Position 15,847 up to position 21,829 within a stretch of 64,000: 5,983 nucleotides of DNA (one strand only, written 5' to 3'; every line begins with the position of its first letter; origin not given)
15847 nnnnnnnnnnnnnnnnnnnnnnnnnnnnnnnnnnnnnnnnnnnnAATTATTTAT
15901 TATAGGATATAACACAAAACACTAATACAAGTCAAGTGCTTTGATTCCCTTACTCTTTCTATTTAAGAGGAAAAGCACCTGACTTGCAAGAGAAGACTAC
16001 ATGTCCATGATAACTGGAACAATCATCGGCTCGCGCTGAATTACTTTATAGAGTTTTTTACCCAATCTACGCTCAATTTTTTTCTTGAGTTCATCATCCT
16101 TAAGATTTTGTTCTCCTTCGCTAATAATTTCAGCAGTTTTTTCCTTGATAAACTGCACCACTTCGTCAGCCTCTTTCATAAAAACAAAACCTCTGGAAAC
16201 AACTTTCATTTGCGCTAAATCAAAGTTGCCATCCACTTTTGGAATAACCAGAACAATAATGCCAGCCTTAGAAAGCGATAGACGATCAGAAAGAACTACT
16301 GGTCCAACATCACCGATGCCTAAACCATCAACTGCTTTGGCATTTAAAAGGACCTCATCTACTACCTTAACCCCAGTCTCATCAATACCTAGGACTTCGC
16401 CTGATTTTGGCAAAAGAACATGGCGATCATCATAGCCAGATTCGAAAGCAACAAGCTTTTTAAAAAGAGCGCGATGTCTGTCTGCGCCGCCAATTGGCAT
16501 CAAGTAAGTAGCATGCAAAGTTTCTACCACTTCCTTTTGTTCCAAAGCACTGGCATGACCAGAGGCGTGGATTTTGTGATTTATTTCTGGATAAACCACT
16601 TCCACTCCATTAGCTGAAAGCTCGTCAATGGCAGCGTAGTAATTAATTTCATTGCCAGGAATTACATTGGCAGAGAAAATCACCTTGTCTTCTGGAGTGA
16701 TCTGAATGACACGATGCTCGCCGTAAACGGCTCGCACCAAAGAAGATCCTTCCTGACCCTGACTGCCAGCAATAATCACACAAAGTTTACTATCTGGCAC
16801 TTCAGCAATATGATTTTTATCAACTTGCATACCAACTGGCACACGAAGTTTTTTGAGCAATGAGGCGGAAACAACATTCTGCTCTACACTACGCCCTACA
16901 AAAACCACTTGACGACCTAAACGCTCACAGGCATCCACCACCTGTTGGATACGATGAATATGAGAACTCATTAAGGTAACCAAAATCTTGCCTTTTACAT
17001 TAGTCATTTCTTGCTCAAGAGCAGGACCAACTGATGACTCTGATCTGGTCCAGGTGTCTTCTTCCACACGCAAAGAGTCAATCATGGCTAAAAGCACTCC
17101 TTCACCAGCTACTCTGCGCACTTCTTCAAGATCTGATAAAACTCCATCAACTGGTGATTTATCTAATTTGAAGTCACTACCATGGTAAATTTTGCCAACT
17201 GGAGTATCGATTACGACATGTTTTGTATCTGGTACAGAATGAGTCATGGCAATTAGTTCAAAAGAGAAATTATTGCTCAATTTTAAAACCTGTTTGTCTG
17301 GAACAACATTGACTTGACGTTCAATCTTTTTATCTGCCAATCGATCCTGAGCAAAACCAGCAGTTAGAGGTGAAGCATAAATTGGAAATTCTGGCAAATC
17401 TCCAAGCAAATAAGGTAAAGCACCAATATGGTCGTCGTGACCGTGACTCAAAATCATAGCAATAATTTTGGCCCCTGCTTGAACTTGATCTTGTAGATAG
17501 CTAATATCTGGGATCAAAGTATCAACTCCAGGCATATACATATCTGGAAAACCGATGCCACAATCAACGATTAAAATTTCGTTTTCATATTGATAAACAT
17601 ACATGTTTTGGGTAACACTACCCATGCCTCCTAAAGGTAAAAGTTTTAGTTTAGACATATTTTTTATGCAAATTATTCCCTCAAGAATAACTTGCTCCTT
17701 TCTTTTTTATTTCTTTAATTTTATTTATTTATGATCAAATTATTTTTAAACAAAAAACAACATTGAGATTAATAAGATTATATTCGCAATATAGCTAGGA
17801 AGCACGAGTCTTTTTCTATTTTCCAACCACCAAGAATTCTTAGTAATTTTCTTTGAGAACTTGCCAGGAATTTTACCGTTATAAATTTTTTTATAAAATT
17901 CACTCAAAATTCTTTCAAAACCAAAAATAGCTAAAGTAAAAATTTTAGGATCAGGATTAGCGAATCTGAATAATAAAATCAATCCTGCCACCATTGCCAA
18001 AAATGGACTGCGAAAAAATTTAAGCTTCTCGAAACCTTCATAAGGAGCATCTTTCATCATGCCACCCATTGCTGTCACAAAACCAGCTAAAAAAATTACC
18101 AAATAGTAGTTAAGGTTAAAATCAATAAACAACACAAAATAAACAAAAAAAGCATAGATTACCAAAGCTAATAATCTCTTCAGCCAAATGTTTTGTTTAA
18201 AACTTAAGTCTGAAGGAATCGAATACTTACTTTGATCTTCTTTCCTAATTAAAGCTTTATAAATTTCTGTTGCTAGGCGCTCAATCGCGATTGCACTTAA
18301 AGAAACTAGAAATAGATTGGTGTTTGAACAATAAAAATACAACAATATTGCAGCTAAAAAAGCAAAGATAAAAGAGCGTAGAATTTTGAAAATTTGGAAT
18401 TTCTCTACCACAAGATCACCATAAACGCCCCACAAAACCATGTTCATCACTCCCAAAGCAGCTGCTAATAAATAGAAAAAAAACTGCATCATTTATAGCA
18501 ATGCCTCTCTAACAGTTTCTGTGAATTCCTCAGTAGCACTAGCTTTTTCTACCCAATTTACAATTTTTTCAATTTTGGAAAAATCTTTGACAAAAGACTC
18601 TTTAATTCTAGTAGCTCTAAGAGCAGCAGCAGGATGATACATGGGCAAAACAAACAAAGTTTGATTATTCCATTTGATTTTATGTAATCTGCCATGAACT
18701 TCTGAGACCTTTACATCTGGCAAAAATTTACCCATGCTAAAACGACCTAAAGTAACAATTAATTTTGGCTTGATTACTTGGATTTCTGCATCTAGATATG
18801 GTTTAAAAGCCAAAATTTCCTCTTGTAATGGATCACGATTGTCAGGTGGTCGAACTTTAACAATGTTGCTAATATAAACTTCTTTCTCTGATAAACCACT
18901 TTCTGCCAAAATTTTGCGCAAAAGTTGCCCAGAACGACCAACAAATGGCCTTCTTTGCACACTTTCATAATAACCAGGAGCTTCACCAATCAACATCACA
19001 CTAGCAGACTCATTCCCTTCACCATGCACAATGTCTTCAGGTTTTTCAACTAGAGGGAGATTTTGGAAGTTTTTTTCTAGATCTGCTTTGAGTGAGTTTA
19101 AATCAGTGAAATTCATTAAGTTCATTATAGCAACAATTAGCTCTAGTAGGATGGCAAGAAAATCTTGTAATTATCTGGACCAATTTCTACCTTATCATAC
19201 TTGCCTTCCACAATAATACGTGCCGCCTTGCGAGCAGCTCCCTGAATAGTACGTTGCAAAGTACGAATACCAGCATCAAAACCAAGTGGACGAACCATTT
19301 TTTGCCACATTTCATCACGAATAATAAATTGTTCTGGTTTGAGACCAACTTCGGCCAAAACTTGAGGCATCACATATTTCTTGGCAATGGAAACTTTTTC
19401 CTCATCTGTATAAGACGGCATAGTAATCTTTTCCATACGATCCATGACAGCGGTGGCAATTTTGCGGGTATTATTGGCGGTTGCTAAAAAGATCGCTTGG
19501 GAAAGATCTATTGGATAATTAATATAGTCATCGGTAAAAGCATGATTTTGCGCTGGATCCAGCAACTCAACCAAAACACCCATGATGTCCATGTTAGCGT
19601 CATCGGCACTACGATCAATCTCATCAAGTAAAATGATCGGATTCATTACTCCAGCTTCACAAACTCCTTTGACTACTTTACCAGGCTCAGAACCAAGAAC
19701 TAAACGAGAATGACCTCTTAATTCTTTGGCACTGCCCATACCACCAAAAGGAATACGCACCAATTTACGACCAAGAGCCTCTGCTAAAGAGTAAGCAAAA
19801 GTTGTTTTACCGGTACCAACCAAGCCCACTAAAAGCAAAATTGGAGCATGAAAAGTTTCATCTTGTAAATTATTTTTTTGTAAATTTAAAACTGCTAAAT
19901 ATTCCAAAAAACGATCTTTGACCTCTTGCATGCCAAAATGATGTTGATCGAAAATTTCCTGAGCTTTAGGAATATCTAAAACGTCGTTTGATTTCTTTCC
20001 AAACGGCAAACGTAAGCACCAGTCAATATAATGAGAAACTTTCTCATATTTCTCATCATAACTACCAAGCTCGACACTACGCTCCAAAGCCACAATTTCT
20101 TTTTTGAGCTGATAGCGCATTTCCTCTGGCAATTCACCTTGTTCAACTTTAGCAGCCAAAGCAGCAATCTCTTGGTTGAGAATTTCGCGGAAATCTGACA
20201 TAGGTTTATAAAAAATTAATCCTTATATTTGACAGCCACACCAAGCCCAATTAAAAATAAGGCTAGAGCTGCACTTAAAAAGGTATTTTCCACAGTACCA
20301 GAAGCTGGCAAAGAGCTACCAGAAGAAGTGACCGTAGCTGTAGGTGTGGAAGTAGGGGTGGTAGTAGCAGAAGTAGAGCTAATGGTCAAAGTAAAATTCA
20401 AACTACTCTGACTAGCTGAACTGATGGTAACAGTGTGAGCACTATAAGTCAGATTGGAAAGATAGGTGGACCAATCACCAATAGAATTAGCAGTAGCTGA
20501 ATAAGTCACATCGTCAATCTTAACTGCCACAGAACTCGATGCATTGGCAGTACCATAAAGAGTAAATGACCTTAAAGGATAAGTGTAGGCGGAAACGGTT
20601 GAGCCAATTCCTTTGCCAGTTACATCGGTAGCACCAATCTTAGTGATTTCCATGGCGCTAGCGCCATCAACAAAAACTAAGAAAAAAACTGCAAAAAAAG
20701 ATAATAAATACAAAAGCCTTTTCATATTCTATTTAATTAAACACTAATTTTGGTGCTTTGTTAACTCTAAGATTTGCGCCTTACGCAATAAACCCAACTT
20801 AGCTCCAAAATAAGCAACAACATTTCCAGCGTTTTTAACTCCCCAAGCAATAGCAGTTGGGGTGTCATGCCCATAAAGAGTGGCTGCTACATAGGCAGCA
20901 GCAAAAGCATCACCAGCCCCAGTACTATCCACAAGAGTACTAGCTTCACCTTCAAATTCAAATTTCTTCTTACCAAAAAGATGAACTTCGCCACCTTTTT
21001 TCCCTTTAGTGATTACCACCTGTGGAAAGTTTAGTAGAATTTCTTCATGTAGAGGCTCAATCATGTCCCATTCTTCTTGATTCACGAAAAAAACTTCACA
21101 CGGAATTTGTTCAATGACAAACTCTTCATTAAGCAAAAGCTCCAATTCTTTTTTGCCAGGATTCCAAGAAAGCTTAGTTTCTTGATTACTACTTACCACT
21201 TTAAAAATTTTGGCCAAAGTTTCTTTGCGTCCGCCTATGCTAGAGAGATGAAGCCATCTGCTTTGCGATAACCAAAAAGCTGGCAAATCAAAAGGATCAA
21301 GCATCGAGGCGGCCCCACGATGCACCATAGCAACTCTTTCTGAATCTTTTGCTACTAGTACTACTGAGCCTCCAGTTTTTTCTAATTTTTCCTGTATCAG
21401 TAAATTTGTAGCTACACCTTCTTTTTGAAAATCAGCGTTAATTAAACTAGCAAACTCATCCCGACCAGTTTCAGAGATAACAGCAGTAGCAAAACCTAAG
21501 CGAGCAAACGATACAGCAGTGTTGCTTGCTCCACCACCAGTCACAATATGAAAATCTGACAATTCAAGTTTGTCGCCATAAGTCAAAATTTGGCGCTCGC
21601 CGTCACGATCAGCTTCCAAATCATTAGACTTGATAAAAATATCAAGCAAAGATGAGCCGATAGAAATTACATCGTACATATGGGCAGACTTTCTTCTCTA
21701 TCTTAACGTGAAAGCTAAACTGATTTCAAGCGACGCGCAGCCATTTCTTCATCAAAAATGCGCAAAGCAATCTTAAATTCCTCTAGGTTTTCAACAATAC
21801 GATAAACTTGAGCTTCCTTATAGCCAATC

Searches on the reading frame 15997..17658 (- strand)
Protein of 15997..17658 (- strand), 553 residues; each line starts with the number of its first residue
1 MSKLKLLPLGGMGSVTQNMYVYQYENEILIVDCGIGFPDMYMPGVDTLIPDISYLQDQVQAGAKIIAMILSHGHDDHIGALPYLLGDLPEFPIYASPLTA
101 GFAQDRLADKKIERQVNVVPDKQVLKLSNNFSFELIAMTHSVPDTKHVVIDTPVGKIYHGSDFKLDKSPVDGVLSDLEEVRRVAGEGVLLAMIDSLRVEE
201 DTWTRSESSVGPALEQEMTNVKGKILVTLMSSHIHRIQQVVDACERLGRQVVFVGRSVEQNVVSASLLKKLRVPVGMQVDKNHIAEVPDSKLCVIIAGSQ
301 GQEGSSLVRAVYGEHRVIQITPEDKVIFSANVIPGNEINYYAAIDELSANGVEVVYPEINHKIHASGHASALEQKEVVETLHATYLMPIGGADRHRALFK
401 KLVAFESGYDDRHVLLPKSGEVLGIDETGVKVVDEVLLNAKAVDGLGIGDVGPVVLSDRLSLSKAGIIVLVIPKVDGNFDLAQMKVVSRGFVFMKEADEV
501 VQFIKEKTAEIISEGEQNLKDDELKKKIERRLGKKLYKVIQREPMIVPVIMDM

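Call 42: search_protein_families(library=pfam, proteins=[window:15997-17658:-], max_evalue=0.001)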
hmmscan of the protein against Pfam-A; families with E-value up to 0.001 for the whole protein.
window:15997-17658:- (553 aa): 4 families
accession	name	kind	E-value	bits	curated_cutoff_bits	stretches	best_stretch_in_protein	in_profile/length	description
PF22505.1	RNase_J_b_CASP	-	6.3e-35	120.2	27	1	222-347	1-126/126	Ribonuclease J, beta-CASP domain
PF17770.6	RNase_J_C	-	1.1e-17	65.3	23.8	1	455-552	1-101/102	Ribonuclease J C-terminal domain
PF00753.33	Lactamase_B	-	1.1e-11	45.4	22.7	1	16-163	5-150/196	Metallo-beta-lactamase superfamily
PF12706.13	Lactamase_B_2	-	5.6e-06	26.5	27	1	58-167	24-147/200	Beta-lactamase superfamily domain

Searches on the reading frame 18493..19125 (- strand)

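Call 42: search_protein_families(library=pfam, proteins=[window:18493-19125:-], max_evalue=0.001)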
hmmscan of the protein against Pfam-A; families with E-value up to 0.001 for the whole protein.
window:18493-19125:- (210 aa): 1 family
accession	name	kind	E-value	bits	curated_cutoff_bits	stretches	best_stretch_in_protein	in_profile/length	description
PF03167.25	UDG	-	9.6e-34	116.9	24.3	1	34-175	1-128/141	Uracil DNA glycosylase superfamily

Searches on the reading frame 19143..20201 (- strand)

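Call 42: search_protein_families(library=pfam, proteins=[window:19143-20201:-], max_evalue=0.001)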
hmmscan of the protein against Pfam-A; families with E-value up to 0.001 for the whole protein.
window:19143-20201:- (352 aa): 5 families
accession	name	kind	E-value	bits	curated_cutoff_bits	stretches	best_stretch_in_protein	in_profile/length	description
PF00004.35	AAA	-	5.9e-17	62.8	21.2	1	122-260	1-127/131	ATPase family associated with various cellular activities (AAA)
PF22667.2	Lon_lid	-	6.4e-10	39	27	1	284-335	2-53/57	Lon protease AAA+ ATPase lid domain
PF07728.20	AAA_5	-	1.2e-07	32.3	22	1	122-247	2-130/139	AAA domain (dynein-related subfamily)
PF13401.12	AAA_22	-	9.4e-05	23.2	27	1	117-197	3-95/130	AAA domain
PF07724.20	AAA_2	-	0.00019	22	27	1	123-251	7-132/166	AAA domain (Cdc48 subfamily)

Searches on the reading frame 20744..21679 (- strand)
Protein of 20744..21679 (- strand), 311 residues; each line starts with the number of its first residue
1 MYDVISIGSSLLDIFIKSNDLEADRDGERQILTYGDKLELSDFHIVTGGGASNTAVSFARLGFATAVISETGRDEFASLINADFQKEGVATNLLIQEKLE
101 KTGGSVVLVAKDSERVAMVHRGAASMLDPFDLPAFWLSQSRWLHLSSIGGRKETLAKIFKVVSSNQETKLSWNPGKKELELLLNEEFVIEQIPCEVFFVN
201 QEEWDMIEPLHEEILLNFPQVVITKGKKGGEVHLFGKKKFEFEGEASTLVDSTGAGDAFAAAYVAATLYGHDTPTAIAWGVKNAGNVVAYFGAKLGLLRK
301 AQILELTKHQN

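Call 42: search_protein_families(library=pfam, proteins=[window:20744-21679:-], max_evalue=0.001)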
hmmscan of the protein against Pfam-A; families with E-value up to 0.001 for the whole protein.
window:20744-21679:- (311 aa): 1 family
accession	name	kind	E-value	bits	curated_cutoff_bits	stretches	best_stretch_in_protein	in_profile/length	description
PF00294.29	PfkB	-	5.2e-31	108.5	25.8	1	21-295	14-297/302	pfkB family carbohydrate kinase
